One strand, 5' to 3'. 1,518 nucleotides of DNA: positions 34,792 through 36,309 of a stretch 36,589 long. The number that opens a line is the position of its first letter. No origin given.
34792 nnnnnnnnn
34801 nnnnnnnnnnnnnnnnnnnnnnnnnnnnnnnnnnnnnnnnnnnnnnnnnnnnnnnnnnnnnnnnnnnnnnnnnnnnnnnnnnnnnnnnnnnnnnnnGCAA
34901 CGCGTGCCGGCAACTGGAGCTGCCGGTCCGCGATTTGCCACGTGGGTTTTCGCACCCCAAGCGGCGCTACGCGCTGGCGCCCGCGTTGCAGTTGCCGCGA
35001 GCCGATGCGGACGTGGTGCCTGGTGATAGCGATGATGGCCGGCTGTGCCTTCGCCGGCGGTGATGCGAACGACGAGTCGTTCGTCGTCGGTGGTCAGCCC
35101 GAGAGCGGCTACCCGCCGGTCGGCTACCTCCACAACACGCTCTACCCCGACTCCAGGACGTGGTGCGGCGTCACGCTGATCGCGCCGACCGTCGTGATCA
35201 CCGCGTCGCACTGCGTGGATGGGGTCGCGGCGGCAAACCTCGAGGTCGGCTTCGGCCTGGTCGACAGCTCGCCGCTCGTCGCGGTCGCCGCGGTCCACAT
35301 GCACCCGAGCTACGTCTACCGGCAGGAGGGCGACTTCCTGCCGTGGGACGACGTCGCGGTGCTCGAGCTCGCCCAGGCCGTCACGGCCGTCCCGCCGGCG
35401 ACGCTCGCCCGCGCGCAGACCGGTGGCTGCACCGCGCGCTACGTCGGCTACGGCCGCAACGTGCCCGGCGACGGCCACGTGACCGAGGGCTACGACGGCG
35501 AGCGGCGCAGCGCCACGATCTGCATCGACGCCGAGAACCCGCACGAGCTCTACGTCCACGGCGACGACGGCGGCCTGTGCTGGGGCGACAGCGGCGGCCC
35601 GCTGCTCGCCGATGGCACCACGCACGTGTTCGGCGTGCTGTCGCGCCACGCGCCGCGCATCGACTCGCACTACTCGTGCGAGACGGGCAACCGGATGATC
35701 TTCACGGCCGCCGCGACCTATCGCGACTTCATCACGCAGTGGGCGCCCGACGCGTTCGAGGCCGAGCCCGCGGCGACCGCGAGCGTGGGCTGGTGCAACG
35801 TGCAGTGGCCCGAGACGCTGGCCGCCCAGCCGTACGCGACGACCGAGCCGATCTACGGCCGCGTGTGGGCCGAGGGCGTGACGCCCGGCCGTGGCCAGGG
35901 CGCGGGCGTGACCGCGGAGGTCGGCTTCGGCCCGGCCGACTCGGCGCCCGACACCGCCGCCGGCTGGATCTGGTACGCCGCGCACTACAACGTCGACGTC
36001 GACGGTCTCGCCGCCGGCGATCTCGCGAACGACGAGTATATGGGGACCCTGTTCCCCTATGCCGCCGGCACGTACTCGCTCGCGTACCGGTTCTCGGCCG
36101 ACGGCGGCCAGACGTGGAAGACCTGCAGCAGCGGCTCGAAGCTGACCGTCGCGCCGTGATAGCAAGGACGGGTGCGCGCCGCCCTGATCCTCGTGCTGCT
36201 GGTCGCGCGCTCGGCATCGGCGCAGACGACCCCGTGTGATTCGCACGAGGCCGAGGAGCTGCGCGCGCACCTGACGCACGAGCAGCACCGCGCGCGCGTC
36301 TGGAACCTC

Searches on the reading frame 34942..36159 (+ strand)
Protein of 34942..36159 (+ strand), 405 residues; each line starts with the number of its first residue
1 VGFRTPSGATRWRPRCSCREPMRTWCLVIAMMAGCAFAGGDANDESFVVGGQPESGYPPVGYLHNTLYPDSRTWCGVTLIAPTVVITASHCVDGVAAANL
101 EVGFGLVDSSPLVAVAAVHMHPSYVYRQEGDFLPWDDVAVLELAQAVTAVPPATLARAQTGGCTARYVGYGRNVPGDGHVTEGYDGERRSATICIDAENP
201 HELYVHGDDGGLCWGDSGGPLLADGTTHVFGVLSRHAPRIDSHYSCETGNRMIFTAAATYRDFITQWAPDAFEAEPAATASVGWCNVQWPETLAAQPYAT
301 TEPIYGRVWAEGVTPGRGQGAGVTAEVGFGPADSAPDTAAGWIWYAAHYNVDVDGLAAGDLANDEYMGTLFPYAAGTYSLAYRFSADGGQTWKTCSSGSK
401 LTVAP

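Call 9: search_protein_families(library=pfam, proteins=[window:34942-36159:+], max_evalue=0.01)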
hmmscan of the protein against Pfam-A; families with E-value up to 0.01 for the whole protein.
window:34942-36159:+ (405 aa): 2 families
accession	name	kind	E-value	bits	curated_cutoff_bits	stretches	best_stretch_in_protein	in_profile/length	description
PF00089.32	Trypsin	-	1.7e-15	57.9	20.6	1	72-264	24-220/220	Trypsin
PF13365.12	Trypsin_2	-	5.3e-08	34.2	27.6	1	79-232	5-144/144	Trypsin-like peptidase domain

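Call 10: search_protein_families(library=ncbifam, proteins=[window:34942-36159:+], max_evalue=0.01)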
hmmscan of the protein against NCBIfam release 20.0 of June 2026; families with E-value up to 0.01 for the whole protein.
window:34942-36159:+ (405 aa): 0 families
